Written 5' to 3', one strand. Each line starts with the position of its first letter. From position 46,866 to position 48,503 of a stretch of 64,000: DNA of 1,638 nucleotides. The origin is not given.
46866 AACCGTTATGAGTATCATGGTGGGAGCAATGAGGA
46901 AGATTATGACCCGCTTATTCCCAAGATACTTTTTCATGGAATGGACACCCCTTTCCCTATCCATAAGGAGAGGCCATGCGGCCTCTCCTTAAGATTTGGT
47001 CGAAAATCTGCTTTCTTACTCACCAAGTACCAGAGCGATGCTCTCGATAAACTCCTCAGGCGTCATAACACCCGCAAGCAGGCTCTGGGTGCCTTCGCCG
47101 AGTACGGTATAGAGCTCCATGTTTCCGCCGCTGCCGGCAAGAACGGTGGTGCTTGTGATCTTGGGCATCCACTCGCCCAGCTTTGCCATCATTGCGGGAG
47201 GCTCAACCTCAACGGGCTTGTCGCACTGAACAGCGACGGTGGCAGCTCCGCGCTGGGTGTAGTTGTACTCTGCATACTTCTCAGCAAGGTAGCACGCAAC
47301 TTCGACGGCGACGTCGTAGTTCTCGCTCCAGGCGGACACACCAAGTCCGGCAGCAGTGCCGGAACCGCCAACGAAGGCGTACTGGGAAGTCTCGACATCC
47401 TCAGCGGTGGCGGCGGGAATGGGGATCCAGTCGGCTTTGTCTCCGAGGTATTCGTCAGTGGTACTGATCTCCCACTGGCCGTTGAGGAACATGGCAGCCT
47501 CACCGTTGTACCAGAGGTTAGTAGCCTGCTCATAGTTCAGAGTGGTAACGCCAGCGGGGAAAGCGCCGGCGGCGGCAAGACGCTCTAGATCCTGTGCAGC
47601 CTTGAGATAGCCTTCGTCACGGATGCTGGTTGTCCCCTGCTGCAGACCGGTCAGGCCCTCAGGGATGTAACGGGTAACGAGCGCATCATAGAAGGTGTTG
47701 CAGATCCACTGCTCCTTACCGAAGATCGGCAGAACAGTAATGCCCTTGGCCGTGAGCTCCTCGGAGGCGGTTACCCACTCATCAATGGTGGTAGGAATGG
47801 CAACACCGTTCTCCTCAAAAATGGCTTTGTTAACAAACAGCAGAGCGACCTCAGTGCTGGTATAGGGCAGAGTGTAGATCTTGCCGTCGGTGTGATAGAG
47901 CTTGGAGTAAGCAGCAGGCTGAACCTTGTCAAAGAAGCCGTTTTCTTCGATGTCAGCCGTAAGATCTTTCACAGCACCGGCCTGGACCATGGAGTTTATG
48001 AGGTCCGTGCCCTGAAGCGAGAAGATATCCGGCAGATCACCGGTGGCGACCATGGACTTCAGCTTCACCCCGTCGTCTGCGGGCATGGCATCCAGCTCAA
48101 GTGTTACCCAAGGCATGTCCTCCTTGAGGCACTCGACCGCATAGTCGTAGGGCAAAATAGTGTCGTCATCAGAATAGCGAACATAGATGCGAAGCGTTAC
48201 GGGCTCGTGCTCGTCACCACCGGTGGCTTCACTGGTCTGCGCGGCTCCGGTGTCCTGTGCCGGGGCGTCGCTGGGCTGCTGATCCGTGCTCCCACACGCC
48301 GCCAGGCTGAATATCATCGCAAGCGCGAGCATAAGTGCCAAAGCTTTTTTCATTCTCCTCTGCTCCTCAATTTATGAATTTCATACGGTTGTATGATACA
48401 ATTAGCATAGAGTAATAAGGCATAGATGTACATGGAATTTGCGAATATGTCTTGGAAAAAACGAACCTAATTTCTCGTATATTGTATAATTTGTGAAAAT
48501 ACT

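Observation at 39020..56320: Lower-G+C island of about 17 kb carrying a self-contained carbohydrate locus with its own regulators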

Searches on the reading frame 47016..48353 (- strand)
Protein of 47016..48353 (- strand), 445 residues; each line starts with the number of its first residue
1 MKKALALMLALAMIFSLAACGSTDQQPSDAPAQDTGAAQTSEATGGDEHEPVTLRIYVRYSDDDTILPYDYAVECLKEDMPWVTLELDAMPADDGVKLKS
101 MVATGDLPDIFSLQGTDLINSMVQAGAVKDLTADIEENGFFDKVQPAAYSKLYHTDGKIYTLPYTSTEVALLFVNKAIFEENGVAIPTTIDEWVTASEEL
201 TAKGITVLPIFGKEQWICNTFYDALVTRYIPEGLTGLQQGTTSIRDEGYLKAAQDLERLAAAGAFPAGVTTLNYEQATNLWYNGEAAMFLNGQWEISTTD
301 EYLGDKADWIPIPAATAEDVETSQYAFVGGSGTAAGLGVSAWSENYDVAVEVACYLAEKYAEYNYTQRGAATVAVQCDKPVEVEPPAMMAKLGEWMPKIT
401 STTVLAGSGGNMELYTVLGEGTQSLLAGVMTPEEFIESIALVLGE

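Call 7: search_protein_families(library=pfam, proteins=[window:47016-48353:-])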
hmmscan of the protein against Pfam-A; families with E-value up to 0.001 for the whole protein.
window:47016-48353:- (445 aa): 2 families
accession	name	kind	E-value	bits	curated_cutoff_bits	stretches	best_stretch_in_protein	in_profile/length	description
PF01547.30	SBP_bac_1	-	8.3e-22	79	26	1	83-345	24-289/307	Bacterial extracellular solute-binding protein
PF13416.11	SBP_bac_8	-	4.4e-16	59.9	27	1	83-356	12-243/279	Bacterial extracellular solute-binding protein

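Call 21: search_protein_families(library=ncbifam, proteins=[window:47016-48353:-], max_evalue=0.00001)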
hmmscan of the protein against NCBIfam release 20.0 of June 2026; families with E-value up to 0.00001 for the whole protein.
window:47016-48353:- (445 aa): 5 families
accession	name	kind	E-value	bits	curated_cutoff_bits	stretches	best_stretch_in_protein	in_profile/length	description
NF053763.1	ABCarbgalBndGanS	equivalog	3.9e-14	52.2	700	1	3-373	2-346/420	galactooligosaccharide ABC transporter substrate-binding protein GanS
TIGR03851.1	chitin_NgcE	equivalog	4.2e-14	52.3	399.65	1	14-294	4-290/450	N-acetylglucosamine/diacetylchitobiose ABC transporter substrate-binding protein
TIGR03850.1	bind_CPR_0540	equivalog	2.9e-11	42.7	299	1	2-295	1-288/437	carbohydrate ABC transporter substrate-binding protein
NF007011.0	PRK09474.1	equivalog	6.9e-08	31.7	291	1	91-352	66-305/396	maltose/maltodextrin ABC transporter substrate-binding protein MalE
NF040930.1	ABC_arch_GlcS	equivalog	1.3e-07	30.8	500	1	76-296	22-254/444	glucose ABC transporter substrate-binding protein GlcS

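Call 65: search_solved_structures(query=window:47016-48353:-, max_evalue=0.00001)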
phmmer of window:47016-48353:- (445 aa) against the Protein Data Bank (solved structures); distinct sequences matched with E-value up to 0.00001: 30.
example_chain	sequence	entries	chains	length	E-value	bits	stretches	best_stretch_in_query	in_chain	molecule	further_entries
4g68_B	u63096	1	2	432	6.6e-29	104.5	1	88-366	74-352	ABC transporter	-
4g68_A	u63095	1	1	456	6.8e-29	104.5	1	81-366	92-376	ABC transporter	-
7eho_A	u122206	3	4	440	3.2e-24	89.1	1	20-440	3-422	Chitin oligosaccharide binding protein NagB2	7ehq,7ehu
3vxb_A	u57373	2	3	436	2.1e-19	73.2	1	84-299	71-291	Putative sugar-binding lipoprotein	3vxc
8xba_A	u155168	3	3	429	1.7e-16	63.6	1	95-307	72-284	XylA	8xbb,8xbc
7ehp_A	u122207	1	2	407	1.1e-13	54.4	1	79-298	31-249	chitin oligosaccahride binding protein NagB1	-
2hq0_A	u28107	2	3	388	2.5e-12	49.9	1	80-225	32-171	Sugar ABC transporter, sugar-binding protein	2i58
2heu_A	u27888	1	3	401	2.6e-12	49.8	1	79-225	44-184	Sugar ABC transporter, sugar-binding protein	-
6pql_A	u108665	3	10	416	2.7e-12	49.8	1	79-224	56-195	ABC transporter sugar-binding protein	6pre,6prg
2hfb_A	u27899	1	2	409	2.8e-12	49.8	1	79-225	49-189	Sugar ABC transporter, sugar-binding protein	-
3zkk_A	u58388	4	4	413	5.4e-12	48.8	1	69-438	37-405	XOS BINDING PROTEIN | PUTATIVE SUGAR TRANSPORTER SOLUTE-BINDING PROTEIN | SUGAR TRANSPORTER SOLUTE-BINDING PROTEIN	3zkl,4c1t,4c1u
9xf5_A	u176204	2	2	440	4.4e-11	45.8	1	1-315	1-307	ABC transporter substrate-binding protein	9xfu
5f7v_A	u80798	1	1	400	4.2e-10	42.6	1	68-297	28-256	Lmo0181 protein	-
3quf_A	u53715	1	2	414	1.6e-09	40.6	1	78-388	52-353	Extracellular solute-binding protein, family 1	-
4rk2_A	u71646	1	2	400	4.2e-09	39.3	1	63-299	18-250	Putative sugar ABC transporter, substrate-binding protein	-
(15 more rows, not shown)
